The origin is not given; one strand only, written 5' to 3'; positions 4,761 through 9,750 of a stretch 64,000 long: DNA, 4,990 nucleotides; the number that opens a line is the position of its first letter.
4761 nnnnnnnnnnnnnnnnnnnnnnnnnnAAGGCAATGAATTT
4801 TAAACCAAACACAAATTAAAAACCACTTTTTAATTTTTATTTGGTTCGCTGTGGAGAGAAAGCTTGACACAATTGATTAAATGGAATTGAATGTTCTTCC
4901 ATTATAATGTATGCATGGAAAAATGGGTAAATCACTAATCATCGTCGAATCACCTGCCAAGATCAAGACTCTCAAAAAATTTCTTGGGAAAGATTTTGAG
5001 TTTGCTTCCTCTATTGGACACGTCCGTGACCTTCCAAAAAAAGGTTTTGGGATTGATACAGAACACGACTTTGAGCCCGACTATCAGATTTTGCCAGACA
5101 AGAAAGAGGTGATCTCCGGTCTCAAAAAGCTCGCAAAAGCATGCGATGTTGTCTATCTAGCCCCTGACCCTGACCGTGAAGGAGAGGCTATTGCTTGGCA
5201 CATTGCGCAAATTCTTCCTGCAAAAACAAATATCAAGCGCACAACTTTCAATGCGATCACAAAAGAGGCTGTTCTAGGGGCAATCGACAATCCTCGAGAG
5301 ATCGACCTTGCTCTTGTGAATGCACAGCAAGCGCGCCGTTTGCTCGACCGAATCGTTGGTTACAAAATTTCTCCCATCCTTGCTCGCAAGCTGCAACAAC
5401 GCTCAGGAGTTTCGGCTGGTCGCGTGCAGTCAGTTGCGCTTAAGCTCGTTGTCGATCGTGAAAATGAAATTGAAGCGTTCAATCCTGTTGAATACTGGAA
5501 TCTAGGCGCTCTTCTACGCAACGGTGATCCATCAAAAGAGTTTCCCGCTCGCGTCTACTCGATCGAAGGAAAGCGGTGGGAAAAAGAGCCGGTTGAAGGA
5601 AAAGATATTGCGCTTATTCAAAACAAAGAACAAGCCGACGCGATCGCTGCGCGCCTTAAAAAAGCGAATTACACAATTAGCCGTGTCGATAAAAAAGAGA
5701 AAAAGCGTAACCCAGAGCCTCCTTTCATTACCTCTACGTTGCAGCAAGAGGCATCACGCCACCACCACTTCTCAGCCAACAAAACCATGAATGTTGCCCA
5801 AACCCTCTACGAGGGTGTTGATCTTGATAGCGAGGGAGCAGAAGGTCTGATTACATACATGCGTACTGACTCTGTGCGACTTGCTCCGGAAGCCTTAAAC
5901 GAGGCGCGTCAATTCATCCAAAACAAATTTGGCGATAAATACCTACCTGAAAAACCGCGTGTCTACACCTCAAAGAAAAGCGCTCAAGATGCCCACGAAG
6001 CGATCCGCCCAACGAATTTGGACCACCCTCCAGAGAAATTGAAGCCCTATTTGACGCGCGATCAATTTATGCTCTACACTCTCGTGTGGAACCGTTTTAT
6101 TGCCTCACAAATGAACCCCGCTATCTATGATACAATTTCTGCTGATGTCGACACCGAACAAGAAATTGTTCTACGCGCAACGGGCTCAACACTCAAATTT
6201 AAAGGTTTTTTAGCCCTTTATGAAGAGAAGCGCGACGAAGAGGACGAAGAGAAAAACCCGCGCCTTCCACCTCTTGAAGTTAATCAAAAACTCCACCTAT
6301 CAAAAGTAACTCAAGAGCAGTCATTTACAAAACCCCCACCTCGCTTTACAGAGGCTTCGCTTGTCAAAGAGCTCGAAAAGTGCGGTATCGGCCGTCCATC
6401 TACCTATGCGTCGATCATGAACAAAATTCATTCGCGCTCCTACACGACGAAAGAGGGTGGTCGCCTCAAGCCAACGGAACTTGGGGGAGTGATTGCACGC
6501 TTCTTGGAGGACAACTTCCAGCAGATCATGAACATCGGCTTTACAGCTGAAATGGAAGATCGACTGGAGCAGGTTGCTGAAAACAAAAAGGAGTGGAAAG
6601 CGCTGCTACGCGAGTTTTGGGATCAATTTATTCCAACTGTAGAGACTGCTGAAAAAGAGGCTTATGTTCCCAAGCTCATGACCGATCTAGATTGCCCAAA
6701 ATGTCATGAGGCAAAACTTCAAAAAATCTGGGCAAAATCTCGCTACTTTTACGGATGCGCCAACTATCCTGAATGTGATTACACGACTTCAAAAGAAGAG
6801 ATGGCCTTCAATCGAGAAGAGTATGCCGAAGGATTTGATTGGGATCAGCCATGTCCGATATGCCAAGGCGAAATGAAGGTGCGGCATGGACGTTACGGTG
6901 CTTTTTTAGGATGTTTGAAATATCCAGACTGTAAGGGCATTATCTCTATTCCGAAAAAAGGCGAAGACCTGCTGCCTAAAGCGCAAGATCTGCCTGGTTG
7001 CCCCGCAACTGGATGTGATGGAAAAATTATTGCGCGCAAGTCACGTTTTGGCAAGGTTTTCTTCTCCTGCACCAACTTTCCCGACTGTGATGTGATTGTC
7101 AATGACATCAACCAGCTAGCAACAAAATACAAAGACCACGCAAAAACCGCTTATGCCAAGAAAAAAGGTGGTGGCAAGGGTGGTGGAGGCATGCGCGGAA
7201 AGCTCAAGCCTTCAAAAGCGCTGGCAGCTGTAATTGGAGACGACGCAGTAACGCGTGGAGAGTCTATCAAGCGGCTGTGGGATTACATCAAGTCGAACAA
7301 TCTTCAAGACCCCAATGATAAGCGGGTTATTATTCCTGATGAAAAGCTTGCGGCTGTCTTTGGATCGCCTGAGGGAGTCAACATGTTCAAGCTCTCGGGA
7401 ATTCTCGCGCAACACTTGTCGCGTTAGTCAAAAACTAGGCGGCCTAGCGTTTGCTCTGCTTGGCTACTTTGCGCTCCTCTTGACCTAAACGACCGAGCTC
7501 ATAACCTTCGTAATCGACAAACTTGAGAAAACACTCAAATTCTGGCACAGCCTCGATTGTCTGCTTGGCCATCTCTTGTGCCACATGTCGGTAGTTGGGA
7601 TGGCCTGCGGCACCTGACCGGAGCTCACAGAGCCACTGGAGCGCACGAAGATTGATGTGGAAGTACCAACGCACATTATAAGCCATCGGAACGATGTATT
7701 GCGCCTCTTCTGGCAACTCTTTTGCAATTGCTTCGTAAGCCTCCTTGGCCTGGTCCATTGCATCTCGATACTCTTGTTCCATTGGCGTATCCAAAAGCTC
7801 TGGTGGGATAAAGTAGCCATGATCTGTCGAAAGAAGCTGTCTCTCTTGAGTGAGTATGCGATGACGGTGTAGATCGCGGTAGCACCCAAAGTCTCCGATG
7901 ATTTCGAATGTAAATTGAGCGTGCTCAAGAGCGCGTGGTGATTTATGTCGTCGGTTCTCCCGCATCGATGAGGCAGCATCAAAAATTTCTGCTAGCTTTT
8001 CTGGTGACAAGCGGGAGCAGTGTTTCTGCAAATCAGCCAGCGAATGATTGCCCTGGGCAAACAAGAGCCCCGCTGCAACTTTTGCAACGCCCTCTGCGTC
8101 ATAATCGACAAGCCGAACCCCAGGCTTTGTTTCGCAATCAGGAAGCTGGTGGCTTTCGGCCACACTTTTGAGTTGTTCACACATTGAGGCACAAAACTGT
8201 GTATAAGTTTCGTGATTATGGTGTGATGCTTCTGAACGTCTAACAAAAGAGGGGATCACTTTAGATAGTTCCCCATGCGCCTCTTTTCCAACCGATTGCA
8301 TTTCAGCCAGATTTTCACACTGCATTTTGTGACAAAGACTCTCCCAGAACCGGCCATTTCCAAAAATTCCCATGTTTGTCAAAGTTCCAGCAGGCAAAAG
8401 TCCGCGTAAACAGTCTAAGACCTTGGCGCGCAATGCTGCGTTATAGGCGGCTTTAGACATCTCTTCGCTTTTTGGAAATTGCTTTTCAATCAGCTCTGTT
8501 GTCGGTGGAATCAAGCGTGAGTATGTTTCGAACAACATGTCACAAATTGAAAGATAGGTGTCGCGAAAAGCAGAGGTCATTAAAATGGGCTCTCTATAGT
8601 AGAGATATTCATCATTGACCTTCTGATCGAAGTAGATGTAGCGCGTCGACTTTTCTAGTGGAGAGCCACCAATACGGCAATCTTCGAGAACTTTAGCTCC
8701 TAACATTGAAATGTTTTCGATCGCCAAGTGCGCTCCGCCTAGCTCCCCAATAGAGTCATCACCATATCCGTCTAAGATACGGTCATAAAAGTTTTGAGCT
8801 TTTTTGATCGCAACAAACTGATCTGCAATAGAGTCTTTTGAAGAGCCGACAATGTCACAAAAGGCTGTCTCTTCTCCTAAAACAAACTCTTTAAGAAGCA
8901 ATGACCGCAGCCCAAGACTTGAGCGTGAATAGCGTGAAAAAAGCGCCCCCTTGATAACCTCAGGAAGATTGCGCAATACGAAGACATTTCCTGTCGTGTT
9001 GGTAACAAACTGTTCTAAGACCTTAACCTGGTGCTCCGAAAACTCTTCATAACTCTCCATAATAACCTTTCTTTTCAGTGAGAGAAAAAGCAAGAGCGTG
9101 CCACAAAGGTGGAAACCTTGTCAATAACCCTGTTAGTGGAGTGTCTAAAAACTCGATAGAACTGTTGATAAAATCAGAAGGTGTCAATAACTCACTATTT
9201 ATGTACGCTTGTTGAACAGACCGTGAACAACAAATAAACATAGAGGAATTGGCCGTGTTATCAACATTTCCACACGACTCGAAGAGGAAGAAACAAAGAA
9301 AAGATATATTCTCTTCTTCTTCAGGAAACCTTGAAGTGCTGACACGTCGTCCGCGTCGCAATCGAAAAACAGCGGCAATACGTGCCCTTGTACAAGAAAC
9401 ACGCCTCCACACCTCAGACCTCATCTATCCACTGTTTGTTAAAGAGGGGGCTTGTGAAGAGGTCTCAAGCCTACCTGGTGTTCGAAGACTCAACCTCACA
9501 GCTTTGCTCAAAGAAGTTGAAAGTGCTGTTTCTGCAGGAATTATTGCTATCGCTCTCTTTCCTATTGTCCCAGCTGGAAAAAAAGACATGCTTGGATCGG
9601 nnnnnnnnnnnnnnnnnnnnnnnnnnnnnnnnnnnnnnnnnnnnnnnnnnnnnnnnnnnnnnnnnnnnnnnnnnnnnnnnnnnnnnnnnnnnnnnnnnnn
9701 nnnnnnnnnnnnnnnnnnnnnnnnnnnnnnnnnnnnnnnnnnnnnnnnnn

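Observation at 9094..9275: DnaA-box-like cluster in the thyX-hemB spacer: candidate oriC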

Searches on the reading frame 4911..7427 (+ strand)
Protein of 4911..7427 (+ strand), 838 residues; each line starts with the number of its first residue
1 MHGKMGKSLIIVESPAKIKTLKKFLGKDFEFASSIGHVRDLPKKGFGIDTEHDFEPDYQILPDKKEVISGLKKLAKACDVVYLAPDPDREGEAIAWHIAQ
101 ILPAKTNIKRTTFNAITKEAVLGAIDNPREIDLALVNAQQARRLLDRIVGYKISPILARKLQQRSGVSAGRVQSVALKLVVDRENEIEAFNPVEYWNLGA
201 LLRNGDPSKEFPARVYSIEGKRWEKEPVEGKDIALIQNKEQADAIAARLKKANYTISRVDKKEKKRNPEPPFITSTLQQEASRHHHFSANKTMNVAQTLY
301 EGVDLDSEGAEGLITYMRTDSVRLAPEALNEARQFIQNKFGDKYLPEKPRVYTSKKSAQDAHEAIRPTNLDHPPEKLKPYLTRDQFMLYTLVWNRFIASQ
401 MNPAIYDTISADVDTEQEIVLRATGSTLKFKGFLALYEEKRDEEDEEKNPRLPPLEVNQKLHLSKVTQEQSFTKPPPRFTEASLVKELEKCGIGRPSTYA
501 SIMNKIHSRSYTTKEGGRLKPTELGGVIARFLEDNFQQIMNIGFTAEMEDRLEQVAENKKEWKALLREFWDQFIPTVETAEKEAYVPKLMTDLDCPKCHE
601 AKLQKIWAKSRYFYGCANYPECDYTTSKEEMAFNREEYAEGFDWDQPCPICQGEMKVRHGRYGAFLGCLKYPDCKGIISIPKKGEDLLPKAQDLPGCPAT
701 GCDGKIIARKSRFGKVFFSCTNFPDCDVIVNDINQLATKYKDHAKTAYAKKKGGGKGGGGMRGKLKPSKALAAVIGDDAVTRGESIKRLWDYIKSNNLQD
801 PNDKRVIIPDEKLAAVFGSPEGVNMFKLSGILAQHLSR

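Call 10: search_protein_families(library=ncbifam, proteins=[window:4911-7427:+])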
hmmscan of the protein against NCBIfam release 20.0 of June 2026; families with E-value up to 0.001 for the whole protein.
window:4911-7427:+ (838 aa): 12 families
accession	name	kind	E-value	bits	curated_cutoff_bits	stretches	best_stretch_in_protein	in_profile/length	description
NF004966.0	PRK06319.1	equivalog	0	1438.3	868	1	5-837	1-859/862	DNA topoisomerase I/SWI domain fusion protein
TIGR01051.1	topA_bact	equivalog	5.6e-235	782.1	456.4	2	9-627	1-630/632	type I DNA topoisomerase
NF006451.0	PRK08780.1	equivalog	2.8e-203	677.7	1265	1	5-582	1-578/824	DNA topoisomerase I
TIGR01054.1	rgy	equivalog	5.9e-85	285.8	471.7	1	62-572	703-1168/1172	reverse gyrase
TIGR01057.1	topA_arch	equivalog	1.6e-75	254.6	458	1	31-622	42-618/618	DNA topoisomerase I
NF005829.0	PRK07726.1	subfamily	2.4e-73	247.9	597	1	62-636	77-652/669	DNA topoisomerase 3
NF004438.0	PRK05776.1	equivalog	2.6e-72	244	793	1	31-582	53-584/677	DNA topoisomerase I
NF005555.0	PRK07220.1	equivalog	2.7e-70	237.6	635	2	61-625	81-622/740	DNA topoisomerase I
NF011532.0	PRK14973.1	equivalog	2.7e-63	214.1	930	2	62-627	81-622/936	DNA topoisomerase I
TIGR01056.1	topB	subfamily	5.4e-60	203.6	515.75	1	63-634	80-652/706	DNA topoisomerase III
NF011313.0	PRK14724.1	equivalog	9.2e-53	179.3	1088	2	65-568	86-616/988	DNA topoisomerase III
NF006032.0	PRK08173.1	equivalog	3.1e-41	141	1058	1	64-629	81-653/863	DNA topoisomerase III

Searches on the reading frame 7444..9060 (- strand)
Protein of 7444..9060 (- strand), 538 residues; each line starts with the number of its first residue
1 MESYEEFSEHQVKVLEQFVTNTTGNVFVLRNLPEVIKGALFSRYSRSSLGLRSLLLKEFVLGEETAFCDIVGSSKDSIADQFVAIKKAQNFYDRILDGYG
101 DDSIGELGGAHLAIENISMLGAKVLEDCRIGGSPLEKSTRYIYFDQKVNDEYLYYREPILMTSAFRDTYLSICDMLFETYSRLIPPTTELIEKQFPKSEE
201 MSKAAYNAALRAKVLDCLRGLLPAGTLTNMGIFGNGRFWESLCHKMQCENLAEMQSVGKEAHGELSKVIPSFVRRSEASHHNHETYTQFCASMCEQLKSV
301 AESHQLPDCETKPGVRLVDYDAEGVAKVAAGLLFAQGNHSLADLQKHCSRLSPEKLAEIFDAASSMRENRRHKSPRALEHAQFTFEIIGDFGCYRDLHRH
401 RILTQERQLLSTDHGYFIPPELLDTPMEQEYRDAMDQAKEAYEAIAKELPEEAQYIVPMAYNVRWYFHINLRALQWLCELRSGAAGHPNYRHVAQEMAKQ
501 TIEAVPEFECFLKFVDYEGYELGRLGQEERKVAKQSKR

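Call 10: search_protein_families(library=ncbifam, proteins=[window:7444-9060:-])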
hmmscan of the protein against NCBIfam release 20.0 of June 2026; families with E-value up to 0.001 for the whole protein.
window:7444-9060:- (538 aa): 1 family
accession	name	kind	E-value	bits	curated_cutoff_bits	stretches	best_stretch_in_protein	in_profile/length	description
TIGR02170.1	thyX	equivalog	1.3e-16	60.7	87.9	1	427-508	128-207/211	FAD-dependent thymidylate synthase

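Call 12: find_homologous_proteins(query=window:7444-9060:-, max_evalue=1e-20)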
Query window:7444-9060:- (538 aa): 6328 proteins with E <= 1e-20 among 8000 candidates; the best 120 are listed.
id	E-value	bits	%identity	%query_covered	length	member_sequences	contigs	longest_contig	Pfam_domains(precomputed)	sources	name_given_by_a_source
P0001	0.0e+0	1234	100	100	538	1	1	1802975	PF02511.21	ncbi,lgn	-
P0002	1.6e-286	969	79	100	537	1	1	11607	PF02511.21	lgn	-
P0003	9.4e-286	967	79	100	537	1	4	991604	PF02511.21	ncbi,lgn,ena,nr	ncbi:MAG: Flavin-dependent thymidylate synthase [Chlamydiales bacterium]|nr:Flavin-dependent thymidy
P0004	5.6e-285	964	77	100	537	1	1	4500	PF02511.21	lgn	-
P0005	1.1e-274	930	75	99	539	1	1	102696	PF02511.21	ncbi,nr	ncbi:MAG: FAD-dependent thymidylate synthase [Chlamydiales bacterium]|nr:FAD-dependent thymidylate s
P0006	1.3e-274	930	75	99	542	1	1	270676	PF02511.21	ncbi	-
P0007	4.0e-274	928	74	100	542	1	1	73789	PF02511.21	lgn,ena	-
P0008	3.9e-273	925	75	100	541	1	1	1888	PF02511.21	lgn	-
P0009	5.4e-273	925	74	100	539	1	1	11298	PF02511.21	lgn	-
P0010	2.6e-272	922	75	99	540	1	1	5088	PF02511.21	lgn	-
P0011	2.2e-271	919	74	100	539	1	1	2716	PF02511.21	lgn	-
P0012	3.6e-271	918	75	100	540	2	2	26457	PF02511.21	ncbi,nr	ncbi:MAG: Flavin-dependent thymidylate synthase [Chlamydiales bacterium]|nr:Flavin-dependent thymidy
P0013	1.3e-270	917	75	99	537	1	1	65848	PF02511.21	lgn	-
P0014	1.5e-270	916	73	99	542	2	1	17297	PF02511.21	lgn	-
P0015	4.5e-270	915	73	100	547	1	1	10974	PF02511.21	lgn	-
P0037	6.3e-262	888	71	99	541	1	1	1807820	PF02511.21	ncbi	-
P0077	8.6e-254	861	68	100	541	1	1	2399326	PF02511.21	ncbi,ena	-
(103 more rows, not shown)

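Call 13: find_encoding_contigs(protein=P0001, flank=10000, max_places=3)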
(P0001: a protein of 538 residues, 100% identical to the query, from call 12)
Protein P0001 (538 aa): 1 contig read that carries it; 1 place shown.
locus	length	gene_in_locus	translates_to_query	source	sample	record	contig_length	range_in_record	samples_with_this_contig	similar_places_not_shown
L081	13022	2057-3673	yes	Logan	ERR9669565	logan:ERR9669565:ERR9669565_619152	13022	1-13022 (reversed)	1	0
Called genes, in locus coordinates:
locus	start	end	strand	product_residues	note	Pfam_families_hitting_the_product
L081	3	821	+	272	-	?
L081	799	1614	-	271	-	PF00490:ALAD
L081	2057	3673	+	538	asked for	PF02511:Thy1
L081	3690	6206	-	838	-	PF01751:Toprim, PF01131:Topoisom_bac, PF01396:Zn_ribbon_Top1, PF02201:SWIB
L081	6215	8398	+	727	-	-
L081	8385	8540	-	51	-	-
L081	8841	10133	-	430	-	PF00309:Sigma54_AID, PF04963:Sigma54_CBD, PF04552:Sigma54_DBD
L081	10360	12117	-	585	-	PF00580:UvrD-helicase, PF13245:AAA_19, PF13604:AAA_30 (faint), PF13361:UvrD_C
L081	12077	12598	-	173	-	-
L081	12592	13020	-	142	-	?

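Call 14: find_encoding_contigs(protein=P0003, flank=10000, max_places=3)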
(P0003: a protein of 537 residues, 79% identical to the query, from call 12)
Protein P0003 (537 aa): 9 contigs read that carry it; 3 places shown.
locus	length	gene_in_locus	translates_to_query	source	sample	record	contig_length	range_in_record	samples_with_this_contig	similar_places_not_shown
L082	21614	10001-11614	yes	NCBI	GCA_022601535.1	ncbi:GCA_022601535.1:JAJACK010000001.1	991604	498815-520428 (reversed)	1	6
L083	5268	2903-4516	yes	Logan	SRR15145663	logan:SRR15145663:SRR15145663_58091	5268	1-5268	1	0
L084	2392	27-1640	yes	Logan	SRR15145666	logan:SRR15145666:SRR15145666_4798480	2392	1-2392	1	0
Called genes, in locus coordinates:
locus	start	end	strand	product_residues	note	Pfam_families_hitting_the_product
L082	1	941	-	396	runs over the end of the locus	PF00646:F-box, PF12937:F-box-like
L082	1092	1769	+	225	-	PF03167:UDG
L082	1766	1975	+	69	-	-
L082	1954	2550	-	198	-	PF01725:Ham1p_like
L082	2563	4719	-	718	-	PF27167:HTH_GRAD, PF03449:GreA_GreB_N, PF01272:GreA_GreB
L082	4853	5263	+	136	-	-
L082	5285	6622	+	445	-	PF05896:NQRA_N, PF24836:NQRA_2nd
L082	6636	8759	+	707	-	PF06082:YjbH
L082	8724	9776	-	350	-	PF00490:ALAD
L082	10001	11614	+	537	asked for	PF02511:Thy1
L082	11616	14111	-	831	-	PF01751:Toprim, PF01131:Topoisom_bac, PF01396:Zn_ribbon_Top1, PF02201:SWIB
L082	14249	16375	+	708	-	-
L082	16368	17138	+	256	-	-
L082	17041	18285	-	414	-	PF04963:Sigma54_CBD, PF04552:Sigma54_DBD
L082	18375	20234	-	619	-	PF00580:UvrD-helicase, PF01443:Viral_helicase1 (faint), PF13245:AAA_19, PF13604:AAA_30 (faint), PF13361:UvrD_C, PF13538:UvrD_C_2 (weak)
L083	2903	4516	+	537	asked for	PF02511:Thy1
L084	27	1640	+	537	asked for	PF02511:Thy1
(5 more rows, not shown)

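Call 15: find_encoding_contigs(protein=P0005, flank=4000, max_places=1)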
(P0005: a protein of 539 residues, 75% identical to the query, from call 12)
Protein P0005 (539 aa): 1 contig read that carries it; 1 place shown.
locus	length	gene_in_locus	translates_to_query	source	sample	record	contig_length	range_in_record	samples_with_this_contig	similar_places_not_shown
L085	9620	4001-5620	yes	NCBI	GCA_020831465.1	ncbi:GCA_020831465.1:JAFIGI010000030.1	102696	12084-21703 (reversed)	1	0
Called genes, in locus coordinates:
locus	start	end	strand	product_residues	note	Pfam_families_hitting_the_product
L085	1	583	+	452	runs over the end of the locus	PF05896:NQRA_N, PF24836:NQRA_2nd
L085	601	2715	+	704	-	PF06082:YjbH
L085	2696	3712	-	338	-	PF00490:ALAD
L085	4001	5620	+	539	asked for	PF02511:Thy1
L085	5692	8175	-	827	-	PF01751:Toprim, PF01131:Topoisom_bac, PF01396:Zn_ribbon_Top1, PF02201:SWIB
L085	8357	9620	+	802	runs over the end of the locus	-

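Call 16: find_encoding_contigs(protein=P0006, flank=4000, max_places=1)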
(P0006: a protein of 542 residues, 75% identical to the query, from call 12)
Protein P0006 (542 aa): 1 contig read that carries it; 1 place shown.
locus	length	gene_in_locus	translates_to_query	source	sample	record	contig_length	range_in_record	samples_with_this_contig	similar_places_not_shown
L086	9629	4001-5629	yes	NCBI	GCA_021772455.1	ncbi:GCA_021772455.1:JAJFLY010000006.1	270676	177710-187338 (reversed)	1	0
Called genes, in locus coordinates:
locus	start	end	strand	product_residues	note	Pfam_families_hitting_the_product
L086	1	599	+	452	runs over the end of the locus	PF05896:NQRA_N, PF24836:NQRA_2nd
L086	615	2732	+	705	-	PF06082:YjbH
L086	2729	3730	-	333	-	PF00490:ALAD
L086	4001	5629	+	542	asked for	PF02511:Thy1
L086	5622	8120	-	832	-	PF01751:Toprim, PF01131:Topoisom_bac, PF01396:Zn_ribbon_Top1, PF02201:SWIB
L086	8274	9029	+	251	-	-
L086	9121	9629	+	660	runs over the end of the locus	PF03797:Autotransporter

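Call 17: find_encoding_contigs(protein=P0037, flank=4000, max_places=1)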
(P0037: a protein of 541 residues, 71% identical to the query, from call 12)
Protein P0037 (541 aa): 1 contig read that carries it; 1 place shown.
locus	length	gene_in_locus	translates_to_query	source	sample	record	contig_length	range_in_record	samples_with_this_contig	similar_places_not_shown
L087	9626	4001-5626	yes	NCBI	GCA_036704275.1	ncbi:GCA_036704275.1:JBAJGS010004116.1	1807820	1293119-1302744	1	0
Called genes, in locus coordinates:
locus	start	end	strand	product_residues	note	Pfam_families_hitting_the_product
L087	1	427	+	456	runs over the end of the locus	PF05896:NQRA_N, PF24836:NQRA_2nd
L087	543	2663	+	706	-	PF06082:YjbH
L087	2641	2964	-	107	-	PF00490:ALAD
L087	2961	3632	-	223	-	PF00490:ALAD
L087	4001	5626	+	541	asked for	PF02511:Thy1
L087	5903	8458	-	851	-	PF01751:Toprim, PF01131:Topoisom_bac, PF01396:Zn_ribbon_Top1, PF02201:SWIB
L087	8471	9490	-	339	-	PF02481:DNA_processg_A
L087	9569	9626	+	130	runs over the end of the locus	-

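Call 18: find_encoding_contigs(protein=P0077, flank=4000, max_places=1)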
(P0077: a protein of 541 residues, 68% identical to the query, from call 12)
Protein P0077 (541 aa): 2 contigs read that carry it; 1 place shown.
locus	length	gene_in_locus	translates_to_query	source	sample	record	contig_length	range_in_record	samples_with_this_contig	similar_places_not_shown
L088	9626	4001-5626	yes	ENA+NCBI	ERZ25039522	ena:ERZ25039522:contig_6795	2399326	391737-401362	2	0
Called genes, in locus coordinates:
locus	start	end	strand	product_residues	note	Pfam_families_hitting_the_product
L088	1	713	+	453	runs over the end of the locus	PF05896:NQRA_N, PF24836:NQRA_2nd, PF11973:NQRA_SLBB (weak)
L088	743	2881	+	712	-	PF06082:YjbH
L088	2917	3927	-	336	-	PF00490:ALAD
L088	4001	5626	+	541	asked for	PF02511:Thy1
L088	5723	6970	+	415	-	-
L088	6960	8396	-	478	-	PF00474:SSF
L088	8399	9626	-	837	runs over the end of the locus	PF01751:Toprim, PF01131:Topoisom_bac, PF01396:Zn_ribbon_Top1, PF02201:SWIB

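Call 30: find_related_loci(query=A1, collection=metagenome_contigs, flank=10000)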
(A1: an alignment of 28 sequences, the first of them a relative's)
Query A1 (538 aa) in metagenome_contigs; peptide patterns used: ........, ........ (x = any residue, [..] = any of these).
594 stretches matched a pattern; 486 encode a relative of the query (tblastn E <= 1e-3); the best 80 are kept; 80 distinct loci.
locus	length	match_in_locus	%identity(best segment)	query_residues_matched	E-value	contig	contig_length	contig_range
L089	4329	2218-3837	76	1-536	0e+0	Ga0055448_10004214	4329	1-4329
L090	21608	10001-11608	73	1-536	0e+0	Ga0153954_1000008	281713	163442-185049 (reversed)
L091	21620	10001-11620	71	1-538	0e+0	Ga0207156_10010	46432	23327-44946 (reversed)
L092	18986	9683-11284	69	1-534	0e+0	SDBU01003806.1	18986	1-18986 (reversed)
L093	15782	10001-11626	68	1-538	0e+0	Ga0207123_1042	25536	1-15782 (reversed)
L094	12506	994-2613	71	1-536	0e+0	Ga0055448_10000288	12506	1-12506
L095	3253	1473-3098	68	1-535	0e+0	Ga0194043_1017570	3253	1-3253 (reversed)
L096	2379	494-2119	68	1-535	0e+0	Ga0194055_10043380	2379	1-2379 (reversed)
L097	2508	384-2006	68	1-535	0e+0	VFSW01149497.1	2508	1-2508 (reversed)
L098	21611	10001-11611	68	1-535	0e+0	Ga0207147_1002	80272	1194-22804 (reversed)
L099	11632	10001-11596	70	1-531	0e+0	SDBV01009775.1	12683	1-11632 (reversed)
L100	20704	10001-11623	67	2-535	0e+0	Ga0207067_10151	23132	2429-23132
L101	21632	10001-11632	67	1-538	0e+0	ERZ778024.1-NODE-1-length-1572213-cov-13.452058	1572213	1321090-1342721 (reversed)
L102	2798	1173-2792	67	3-538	0e+0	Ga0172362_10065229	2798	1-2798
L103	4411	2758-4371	68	1-535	0e+0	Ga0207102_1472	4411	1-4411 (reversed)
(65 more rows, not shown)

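Call 58: list_cluster_members(proteins=[P0001, P0003, P0037])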
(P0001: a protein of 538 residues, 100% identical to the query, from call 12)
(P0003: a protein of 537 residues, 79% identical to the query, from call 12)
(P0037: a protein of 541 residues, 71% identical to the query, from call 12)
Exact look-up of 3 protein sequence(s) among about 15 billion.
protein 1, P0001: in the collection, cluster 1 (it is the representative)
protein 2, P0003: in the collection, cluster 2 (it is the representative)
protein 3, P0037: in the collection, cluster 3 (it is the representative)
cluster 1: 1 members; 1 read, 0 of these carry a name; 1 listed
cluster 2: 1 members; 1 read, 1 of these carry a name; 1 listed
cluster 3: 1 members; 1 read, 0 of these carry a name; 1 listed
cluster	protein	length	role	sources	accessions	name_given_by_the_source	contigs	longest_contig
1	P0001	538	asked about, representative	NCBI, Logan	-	-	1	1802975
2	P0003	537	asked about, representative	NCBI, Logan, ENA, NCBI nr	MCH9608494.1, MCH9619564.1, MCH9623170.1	MAG: Flavin-dependent thymidylate synthase [Chlamydiales bacterium] | Flavin-dependent thymidylate synthase [Chlamydiales bacterium]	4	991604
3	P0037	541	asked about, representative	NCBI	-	-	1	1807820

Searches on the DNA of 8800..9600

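Call 51: search_rna_families(source=window, start=8800, end=9600, threshold=evalue, max_evalue=1)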
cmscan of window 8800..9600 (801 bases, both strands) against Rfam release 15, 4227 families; matches with E-value up to 1: 1.
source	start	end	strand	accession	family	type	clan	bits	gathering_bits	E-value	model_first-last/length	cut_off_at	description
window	9260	9343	-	RF00956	MIR1444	Gene; miRNA;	-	23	80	0.088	1-85/85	no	MIR1444 microRNA precursor family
